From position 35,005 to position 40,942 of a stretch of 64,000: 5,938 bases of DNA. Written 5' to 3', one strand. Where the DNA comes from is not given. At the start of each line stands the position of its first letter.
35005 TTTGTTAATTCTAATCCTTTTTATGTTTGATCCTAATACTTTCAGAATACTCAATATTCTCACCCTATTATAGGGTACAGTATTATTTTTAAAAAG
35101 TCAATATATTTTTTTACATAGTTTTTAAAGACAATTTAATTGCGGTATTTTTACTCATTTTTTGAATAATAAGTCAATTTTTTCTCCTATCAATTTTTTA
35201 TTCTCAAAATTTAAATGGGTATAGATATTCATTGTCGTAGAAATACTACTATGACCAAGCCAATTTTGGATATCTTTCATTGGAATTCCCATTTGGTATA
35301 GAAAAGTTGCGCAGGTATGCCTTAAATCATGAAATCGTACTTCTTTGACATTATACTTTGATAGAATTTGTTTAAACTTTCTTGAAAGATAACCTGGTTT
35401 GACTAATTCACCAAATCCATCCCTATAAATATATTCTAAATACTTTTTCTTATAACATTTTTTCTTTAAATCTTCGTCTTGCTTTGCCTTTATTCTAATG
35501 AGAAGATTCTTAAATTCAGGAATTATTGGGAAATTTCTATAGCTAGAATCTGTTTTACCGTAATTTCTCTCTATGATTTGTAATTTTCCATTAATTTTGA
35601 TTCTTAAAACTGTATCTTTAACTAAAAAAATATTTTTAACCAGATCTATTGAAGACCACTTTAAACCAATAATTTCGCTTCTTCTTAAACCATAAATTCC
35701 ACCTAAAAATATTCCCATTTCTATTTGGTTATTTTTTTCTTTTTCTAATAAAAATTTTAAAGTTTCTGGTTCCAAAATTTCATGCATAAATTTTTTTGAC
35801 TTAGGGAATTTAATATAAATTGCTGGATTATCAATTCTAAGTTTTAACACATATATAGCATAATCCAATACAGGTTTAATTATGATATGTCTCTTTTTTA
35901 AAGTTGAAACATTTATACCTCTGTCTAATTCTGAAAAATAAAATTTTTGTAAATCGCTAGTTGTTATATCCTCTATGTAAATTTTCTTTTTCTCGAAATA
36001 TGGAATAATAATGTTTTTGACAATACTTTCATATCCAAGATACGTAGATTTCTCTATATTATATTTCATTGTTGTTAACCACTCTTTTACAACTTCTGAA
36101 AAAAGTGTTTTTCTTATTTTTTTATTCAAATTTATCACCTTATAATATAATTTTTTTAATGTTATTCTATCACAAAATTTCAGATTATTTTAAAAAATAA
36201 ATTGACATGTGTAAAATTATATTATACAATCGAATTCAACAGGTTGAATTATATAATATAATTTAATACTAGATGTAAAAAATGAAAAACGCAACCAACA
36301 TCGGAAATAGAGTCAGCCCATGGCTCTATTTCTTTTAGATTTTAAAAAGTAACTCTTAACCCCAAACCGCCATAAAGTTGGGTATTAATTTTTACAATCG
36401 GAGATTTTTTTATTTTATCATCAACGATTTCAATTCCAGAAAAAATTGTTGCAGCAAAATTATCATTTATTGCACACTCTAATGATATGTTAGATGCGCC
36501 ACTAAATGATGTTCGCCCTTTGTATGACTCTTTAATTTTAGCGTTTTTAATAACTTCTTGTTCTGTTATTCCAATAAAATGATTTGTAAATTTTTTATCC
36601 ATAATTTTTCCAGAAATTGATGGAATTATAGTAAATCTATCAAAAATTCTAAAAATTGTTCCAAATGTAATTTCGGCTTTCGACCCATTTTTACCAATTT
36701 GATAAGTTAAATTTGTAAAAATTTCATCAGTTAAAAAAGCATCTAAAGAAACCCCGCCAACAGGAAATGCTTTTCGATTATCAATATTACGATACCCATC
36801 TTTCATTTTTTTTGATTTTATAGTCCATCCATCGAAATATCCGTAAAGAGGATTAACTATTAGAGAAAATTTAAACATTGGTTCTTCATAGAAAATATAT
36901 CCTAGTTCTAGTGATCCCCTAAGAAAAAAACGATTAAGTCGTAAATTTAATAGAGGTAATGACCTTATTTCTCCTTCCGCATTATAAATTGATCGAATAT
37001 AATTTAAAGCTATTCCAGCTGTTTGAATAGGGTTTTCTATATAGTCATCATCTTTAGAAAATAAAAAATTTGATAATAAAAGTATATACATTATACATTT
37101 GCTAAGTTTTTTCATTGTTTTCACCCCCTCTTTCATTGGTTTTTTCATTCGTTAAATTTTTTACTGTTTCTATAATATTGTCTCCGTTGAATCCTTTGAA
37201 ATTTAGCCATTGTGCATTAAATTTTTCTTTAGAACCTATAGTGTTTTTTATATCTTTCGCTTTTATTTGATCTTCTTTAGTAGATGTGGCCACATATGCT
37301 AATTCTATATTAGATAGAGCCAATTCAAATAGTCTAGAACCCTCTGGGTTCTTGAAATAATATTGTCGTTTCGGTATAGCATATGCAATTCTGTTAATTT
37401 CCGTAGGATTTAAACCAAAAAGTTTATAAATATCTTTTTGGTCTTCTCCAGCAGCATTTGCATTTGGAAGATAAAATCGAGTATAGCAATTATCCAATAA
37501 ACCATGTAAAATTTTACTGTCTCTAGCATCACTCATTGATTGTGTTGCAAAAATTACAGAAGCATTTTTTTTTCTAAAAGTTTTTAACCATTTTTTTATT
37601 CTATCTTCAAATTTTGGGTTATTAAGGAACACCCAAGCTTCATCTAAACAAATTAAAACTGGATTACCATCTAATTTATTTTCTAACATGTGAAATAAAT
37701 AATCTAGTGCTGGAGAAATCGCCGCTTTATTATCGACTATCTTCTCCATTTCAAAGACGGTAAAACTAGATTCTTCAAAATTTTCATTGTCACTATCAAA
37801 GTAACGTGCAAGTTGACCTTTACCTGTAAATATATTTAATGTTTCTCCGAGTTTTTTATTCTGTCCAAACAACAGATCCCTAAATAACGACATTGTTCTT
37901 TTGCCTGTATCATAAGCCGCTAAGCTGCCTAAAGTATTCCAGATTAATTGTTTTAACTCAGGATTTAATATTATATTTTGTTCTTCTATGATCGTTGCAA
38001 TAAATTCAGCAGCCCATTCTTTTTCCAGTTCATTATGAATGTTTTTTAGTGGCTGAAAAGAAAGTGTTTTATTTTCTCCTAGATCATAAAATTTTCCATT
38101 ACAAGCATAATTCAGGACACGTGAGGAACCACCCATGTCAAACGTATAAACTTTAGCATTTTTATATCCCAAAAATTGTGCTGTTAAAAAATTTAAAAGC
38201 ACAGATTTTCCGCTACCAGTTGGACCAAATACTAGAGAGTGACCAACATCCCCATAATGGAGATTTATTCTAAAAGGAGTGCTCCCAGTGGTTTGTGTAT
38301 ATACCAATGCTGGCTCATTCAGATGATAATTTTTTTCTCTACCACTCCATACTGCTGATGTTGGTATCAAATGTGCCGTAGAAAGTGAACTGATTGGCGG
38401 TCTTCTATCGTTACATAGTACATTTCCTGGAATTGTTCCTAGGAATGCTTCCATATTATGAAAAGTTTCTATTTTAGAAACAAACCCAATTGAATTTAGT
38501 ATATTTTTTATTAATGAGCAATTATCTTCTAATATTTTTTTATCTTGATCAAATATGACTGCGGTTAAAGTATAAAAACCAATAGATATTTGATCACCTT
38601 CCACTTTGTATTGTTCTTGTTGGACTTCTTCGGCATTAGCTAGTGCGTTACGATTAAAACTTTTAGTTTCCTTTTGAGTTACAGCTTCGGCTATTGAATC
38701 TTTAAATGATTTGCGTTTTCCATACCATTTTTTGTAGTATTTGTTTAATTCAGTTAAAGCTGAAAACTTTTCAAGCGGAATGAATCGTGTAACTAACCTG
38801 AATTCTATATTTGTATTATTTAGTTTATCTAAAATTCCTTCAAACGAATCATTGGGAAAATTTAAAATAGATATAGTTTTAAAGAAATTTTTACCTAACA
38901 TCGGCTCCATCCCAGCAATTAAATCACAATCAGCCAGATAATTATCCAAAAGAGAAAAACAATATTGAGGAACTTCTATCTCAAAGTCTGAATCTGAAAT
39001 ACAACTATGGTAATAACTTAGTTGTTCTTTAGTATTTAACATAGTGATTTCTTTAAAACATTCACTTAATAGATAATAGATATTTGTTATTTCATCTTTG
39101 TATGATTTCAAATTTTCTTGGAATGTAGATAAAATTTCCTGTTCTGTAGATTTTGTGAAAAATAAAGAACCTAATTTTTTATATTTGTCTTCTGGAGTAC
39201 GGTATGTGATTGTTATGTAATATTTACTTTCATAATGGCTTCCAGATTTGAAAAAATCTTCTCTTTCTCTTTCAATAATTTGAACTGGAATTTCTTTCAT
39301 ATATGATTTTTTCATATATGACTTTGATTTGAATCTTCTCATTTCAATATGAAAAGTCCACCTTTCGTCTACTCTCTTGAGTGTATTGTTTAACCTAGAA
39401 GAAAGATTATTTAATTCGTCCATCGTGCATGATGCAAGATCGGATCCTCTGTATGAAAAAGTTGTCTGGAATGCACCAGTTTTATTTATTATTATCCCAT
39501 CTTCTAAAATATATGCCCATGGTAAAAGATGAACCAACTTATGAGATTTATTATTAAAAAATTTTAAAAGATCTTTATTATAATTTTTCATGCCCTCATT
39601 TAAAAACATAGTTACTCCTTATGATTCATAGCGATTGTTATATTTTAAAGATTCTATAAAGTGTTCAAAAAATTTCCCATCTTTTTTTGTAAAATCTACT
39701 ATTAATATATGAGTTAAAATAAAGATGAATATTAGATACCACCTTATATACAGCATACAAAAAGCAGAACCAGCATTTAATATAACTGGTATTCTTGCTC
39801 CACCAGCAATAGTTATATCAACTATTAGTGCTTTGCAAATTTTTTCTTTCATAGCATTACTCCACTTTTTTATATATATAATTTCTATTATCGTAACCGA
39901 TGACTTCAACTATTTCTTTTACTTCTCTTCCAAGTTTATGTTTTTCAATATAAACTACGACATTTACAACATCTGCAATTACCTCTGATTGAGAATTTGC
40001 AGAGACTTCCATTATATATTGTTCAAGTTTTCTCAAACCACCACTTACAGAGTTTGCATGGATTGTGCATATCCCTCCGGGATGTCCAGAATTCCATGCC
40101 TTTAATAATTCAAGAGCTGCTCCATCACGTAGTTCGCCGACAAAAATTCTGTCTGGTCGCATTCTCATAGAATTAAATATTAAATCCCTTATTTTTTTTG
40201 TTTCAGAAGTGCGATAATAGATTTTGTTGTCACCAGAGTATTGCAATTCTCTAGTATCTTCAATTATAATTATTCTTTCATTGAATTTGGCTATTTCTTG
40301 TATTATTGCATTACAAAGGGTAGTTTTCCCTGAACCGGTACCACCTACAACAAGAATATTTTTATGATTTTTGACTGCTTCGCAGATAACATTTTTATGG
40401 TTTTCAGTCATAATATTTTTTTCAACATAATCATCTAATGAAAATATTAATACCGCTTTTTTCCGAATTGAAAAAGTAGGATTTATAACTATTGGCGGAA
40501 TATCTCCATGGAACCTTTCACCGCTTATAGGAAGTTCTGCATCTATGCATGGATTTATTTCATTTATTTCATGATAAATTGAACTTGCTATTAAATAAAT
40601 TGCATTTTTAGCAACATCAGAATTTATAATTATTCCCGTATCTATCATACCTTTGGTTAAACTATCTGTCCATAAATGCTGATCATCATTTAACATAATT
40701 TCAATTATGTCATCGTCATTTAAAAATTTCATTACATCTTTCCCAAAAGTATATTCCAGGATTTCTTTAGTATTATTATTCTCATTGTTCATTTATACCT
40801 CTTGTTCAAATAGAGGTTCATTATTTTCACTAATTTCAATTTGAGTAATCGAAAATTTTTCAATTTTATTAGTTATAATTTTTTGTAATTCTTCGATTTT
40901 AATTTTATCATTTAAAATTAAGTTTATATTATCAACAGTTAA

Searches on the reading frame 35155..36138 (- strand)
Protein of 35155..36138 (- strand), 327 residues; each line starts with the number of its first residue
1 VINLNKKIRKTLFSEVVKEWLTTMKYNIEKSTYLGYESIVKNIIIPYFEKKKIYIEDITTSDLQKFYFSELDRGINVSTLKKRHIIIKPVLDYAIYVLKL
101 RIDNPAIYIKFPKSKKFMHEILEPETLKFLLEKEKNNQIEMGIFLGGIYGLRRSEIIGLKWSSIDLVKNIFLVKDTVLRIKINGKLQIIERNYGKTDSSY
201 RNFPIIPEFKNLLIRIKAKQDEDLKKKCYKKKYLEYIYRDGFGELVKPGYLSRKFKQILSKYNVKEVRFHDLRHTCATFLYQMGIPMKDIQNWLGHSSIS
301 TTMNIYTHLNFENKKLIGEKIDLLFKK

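Call 32: search_protein_families(library=pfam, proteins=[window:35155-36138:-])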
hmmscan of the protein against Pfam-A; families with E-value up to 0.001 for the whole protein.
window:35155-36138:- (327 aa): 2 families
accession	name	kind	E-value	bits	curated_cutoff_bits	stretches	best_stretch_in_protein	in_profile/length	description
PF00589.27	Phage_integrase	-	1.8e-24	86.9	27.1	1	150-312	35-171/172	Phage integrase family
PF14659.12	Phage_int_SAM_3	-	5e-13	49.5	22.6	1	13-67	2-54/58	Phage integrase, N-terminal SAM-like domain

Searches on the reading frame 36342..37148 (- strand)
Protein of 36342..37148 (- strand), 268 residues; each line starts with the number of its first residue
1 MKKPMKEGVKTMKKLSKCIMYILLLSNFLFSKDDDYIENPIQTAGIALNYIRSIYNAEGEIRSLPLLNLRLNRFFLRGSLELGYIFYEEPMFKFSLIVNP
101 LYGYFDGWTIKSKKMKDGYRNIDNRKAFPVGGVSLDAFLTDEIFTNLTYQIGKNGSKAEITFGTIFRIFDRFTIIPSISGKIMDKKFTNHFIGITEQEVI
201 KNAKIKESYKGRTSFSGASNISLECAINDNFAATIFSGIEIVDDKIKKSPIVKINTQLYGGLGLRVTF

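Call 32: search_protein_families(library=pfam, proteins=[window:36342-37148:-])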
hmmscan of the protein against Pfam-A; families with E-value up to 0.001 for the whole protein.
window:36342-37148:- (268 aa): 1 family
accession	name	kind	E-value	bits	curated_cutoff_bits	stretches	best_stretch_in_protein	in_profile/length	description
PF06629.18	MipA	-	2e-20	74.3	24.2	1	45-268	2-221/221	MltA-interacting protein MipA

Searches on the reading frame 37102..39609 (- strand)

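Call 32: search_protein_families(library=pfam, proteins=[window:37102-39609:-])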
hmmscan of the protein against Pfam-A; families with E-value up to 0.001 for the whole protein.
window:37102-39609:- (835 aa): 6 families
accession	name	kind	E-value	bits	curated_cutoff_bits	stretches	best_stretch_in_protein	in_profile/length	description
PF03135.19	CagE_TrbE_VirB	-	6.8e-17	62.5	21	1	182-401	4-203/204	CagE, TrbE, VirB family, component of type IV transporter system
PF19044.6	P-loop_TraG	-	8.5e-15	54.7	25.8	2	608-738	206-339/413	TraG P-loop domain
PF12846.13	AAA_10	-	1.9e-07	30.9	27.5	1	652-714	243-301/362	AAA-like domain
PF13401.12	AAA_22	-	0.00037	21.3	27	0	456-496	6-48/130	AAA domain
PF01486.22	K-box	-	0.00042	20.8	30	0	53-85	32-64/93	K-box region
PF12696.13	TraG-D_C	-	0.00085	19.7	22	0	650-715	1-65/126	TraM recognition site of TraD and TraG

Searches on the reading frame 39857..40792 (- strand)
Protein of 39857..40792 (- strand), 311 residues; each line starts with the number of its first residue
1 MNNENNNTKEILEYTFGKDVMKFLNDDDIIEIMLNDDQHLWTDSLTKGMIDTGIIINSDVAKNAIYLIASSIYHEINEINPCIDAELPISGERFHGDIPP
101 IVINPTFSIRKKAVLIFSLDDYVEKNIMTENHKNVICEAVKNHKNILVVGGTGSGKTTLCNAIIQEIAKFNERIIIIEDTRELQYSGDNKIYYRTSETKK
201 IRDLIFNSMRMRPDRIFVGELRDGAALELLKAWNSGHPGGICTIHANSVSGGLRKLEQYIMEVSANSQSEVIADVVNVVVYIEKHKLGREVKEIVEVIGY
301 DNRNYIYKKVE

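Call 74: search_protein_families(library=pfam, proteins=[window:39857-40792:-])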
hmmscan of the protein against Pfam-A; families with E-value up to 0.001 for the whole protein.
window:39857-40792:- (311 aa): 15 families
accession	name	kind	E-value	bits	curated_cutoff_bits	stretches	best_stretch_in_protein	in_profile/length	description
PF00437.27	T2SSE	-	7.6e-33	114.1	24.9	1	104-273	104-266/370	Type II/IV secretion system protein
PF04851.21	ResIII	-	8.8e-07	29.4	22.5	1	134-203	14-85/164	Type III restriction enzyme, res subunit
PF01580.24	FtsK_SpoIIIE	-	6.8e-06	26.1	24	1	133-168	29-64/221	FtsK/SpoIIIE family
PF20720.3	nSTAND3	-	1.4e-05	25.3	27.2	1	129-187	4-61/155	Novel STAND NTPase 3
PF13245.12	AAA_19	-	3.8e-05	24.3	25.1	1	139-177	7-47/134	AAA domain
PF10412.15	TrwB_AAD_bind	-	4.4e-05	23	20.5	1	142-180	14-52/387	Type IV secretion-system coupling protein DNA-binding domain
PF00270.35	DEAD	-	4.7e-05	23.6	26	1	134-184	6-58/167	DEAD/DEAH box helicase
PF07693.20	KAP_NTPase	-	7.2e-05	22.6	20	1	130-178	6-55/293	KAP family P-loop domain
PF01935.23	DUF87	-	0.00013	22.6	23.2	1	146-178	26-59/220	Helicase HerA, central domain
PF00005.33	ABC_tran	-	0.00014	22.9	25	1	140-193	8-52/137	ABC transporter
PF12775.13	AAA_7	-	0.00015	21.8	25.8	1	129-171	19-61/181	P-loop containing dynein motor region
PF12846.13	AAA_10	-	0.00051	19.6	27.5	0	139-183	17-61/362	AAA-like domain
PF06414.18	Zeta_toxin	-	0.00067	19.6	22.3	0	141-180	14-53/199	Zeta toxin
PF06745.19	ATPase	-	0.00067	19.5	26.6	0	140-177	16-54/231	KaiC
PF10662.15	PduV-EutP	-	0.00086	19.6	21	0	144-170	2-28/143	Ethanolamine utilisation - propanediol utilisation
